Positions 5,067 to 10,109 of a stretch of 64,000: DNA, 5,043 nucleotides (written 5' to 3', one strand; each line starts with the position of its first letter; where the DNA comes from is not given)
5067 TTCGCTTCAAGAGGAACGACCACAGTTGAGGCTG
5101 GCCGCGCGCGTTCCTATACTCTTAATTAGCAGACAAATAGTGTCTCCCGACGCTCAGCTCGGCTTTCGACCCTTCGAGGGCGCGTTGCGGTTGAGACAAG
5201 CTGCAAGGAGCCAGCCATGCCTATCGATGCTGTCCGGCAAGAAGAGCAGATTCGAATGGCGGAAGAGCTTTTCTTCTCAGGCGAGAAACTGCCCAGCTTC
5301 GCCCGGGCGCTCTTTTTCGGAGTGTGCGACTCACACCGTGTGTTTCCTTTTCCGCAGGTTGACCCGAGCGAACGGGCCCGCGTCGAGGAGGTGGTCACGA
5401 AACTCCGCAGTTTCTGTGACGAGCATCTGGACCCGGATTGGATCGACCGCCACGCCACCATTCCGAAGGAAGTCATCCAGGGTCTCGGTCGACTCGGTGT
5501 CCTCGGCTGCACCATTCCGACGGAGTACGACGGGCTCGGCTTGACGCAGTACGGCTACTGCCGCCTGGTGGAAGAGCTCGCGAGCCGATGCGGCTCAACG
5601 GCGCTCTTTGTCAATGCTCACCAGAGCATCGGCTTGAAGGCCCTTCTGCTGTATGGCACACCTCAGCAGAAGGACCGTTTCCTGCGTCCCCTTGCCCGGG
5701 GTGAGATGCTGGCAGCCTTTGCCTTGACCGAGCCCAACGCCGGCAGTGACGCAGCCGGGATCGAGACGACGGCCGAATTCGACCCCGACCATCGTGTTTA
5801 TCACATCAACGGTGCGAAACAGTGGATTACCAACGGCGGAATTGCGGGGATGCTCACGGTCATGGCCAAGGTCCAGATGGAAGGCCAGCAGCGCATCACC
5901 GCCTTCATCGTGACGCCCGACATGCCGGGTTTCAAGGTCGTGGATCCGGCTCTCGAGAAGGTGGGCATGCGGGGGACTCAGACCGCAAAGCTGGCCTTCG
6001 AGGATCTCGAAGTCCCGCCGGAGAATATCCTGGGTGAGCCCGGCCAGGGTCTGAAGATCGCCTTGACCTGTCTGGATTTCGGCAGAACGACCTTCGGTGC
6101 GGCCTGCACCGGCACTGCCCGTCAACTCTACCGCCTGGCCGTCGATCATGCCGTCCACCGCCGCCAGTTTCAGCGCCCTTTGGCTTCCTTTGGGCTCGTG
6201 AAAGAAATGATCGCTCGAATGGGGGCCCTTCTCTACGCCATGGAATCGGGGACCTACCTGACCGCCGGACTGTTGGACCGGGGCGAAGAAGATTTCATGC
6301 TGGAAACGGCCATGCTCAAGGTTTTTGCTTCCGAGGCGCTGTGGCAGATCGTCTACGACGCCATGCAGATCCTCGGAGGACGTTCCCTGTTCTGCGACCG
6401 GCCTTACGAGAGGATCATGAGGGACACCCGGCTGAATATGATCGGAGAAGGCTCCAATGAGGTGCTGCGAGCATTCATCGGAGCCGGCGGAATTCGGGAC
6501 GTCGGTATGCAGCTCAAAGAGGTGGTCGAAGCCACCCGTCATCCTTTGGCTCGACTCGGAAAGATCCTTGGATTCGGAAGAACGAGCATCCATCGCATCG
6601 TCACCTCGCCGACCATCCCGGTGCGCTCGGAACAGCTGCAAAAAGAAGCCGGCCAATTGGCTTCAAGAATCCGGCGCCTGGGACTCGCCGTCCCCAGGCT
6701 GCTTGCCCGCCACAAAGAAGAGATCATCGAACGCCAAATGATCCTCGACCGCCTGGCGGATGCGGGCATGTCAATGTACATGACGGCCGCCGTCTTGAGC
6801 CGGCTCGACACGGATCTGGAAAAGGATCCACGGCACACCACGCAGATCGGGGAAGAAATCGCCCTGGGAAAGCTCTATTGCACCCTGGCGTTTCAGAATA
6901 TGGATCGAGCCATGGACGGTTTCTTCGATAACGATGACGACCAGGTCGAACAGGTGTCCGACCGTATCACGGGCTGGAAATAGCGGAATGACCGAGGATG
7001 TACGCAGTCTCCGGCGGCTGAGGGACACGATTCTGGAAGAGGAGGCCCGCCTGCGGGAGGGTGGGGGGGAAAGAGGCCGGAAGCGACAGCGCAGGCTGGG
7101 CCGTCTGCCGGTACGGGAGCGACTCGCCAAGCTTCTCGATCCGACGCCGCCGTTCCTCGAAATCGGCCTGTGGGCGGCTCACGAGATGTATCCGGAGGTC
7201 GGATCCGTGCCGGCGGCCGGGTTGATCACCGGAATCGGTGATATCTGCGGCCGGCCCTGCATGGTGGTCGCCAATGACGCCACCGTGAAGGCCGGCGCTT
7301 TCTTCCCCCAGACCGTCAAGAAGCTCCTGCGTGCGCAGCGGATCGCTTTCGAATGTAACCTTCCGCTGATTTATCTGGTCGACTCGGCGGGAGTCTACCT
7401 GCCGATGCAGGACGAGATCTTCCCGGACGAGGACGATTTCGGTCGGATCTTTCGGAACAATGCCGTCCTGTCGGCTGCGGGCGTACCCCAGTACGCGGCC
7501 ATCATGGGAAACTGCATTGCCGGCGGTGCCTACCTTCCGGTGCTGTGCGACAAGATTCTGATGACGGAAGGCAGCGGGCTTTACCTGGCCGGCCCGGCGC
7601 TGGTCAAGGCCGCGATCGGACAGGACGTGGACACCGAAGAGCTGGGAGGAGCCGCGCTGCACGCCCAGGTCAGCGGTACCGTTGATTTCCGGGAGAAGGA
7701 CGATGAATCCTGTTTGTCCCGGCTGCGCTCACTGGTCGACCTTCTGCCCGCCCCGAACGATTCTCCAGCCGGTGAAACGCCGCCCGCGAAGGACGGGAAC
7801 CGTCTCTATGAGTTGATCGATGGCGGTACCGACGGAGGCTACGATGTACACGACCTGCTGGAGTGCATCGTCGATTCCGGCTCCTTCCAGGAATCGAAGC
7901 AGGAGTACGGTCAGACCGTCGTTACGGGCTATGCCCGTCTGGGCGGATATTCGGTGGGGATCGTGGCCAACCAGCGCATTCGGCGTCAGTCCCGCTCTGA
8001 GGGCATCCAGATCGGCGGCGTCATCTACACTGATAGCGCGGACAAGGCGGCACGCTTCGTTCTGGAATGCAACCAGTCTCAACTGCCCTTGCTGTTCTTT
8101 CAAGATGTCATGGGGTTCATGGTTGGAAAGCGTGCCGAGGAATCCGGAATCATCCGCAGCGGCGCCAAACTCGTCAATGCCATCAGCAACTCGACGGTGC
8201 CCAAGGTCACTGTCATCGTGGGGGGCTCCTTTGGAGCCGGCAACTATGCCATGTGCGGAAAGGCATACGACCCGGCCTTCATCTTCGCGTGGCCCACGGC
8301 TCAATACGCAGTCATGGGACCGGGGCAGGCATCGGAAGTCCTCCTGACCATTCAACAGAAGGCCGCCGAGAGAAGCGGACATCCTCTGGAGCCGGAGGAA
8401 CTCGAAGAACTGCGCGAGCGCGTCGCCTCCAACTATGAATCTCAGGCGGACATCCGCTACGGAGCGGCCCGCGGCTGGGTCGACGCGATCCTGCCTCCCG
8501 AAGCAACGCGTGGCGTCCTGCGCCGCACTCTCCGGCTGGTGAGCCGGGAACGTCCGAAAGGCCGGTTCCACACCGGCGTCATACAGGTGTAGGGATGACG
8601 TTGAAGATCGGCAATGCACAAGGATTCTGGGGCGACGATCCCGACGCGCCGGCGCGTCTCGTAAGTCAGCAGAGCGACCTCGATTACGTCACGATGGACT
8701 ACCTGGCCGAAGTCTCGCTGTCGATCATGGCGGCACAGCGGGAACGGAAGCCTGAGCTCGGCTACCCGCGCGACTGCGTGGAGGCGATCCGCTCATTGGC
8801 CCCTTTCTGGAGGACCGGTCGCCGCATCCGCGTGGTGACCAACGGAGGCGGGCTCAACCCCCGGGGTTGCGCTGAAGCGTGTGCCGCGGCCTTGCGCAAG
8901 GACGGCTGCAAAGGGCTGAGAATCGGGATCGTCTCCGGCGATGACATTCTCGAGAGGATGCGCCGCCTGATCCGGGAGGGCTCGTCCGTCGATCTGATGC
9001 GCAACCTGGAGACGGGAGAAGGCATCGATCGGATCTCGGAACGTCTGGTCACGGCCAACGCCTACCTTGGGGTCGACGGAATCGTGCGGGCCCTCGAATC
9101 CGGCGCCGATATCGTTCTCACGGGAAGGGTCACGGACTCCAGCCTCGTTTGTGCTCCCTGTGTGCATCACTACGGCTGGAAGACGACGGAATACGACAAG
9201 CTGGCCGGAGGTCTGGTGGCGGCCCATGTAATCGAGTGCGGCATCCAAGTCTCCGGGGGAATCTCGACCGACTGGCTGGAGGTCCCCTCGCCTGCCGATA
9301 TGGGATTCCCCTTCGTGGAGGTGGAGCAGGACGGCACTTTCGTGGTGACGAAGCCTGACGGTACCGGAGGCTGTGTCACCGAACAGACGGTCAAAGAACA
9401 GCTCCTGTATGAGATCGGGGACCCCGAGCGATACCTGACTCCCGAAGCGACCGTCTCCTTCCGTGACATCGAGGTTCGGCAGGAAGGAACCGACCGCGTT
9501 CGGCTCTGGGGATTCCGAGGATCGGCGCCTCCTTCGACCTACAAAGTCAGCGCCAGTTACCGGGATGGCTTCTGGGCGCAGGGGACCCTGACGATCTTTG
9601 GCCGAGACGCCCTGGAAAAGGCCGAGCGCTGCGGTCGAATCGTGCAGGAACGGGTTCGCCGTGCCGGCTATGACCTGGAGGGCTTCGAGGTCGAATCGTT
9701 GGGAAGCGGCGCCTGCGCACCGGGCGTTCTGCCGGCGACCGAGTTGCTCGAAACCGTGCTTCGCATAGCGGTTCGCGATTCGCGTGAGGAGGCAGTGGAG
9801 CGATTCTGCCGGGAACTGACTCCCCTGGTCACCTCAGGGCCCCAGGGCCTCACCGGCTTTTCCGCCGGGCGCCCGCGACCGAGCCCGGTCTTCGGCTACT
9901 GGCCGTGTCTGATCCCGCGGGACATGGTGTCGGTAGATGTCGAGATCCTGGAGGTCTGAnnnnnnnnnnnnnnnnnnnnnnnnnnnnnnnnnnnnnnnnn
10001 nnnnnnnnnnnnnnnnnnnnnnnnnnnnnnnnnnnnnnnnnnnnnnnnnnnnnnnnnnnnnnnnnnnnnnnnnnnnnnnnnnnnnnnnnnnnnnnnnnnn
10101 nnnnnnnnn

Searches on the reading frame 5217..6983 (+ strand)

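Call 16: search_protein_families(library=pfam, proteins=[window:5217-6983:+], max_evalue=0.00001)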
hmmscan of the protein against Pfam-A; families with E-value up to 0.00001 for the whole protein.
window:5217-6983:+ (588 aa): 5 families
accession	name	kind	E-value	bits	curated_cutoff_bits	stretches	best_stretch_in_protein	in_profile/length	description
PF00441.29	Acyl-CoA_dh_1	-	8.8e-37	127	22.4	1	276-423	1-147/150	Acyl-CoA dehydrogenase, C-terminal domain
PF02771.21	Acyl-CoA_dh_N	-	1.3e-26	93.6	22.9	1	57-163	5-113/113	Acyl-CoA dehydrogenase, N-terminal domain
PF02770.24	Acyl-CoA_dh_M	-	2.3e-26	92.2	33.3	1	167-263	1-96/97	Acyl-CoA dehydrogenase, middle domain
PF21343.2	ACAD9-ACADV_C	-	5.8e-17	62.5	27.8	1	473-584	2-114/120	ACAD9/ACADV, C-terminal domain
PF08028.16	Acyl-CoA_dh_2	-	1.5e-09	38.7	22.7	1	292-405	2-124/134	Acyl-CoA dehydrogenase, C-terminal domain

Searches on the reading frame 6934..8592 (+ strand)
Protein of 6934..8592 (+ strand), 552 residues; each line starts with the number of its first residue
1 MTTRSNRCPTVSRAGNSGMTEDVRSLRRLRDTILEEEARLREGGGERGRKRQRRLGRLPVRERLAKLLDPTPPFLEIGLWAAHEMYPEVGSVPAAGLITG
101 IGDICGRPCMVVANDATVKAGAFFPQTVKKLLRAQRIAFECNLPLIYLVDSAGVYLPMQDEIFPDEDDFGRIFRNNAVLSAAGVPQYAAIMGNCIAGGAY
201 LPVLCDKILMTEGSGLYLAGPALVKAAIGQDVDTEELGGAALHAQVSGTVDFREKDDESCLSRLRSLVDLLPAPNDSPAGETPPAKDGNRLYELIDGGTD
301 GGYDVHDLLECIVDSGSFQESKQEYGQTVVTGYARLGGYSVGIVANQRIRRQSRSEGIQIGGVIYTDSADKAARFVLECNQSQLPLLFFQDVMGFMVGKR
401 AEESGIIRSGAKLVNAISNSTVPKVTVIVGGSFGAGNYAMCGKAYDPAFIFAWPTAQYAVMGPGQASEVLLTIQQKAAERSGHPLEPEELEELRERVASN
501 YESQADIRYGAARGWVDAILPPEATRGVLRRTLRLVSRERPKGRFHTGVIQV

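Call 16: search_protein_families(library=pfam, proteins=[window:6934-8592:+], max_evalue=0.00001)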
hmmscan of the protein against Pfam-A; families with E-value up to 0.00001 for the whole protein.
window:6934-8592:+ (552 aa): 2 families
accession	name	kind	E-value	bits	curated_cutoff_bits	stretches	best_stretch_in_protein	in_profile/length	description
PF01039.27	Carboxyl_trans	-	1.6e-138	462.8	22.3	1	52-537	2-479/493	Carboxyl transferase domain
PF03255.19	ACCA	-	1.3e-16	61.1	23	2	327-479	92-239/310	Acetyl co-enzyme A carboxylase carboxyltransferase-like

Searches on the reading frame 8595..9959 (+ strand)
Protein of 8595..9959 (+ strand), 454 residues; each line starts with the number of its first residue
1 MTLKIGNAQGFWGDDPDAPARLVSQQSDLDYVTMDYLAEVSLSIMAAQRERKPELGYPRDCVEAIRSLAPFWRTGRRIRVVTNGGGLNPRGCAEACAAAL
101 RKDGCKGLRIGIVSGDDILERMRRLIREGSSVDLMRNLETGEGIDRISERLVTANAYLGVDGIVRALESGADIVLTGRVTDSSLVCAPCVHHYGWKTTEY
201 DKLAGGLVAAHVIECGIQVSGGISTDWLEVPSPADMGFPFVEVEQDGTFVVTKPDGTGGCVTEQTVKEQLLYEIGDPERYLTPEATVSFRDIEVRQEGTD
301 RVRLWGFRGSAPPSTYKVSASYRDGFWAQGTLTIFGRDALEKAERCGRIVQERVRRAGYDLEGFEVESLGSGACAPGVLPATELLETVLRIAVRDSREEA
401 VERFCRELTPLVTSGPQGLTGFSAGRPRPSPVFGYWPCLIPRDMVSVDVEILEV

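Call 16: search_protein_families(library=pfam, proteins=[window:8595-9959:+], max_evalue=0.00001)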
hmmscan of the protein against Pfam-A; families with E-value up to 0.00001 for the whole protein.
window:8595-9959:+ (454 aa): 1 family
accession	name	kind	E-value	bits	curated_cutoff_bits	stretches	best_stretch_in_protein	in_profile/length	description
PF07287.17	AtuA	-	8.2e-144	480.1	22.8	1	4-450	2-436/437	Acyclic terpene utilisation family protein AtuA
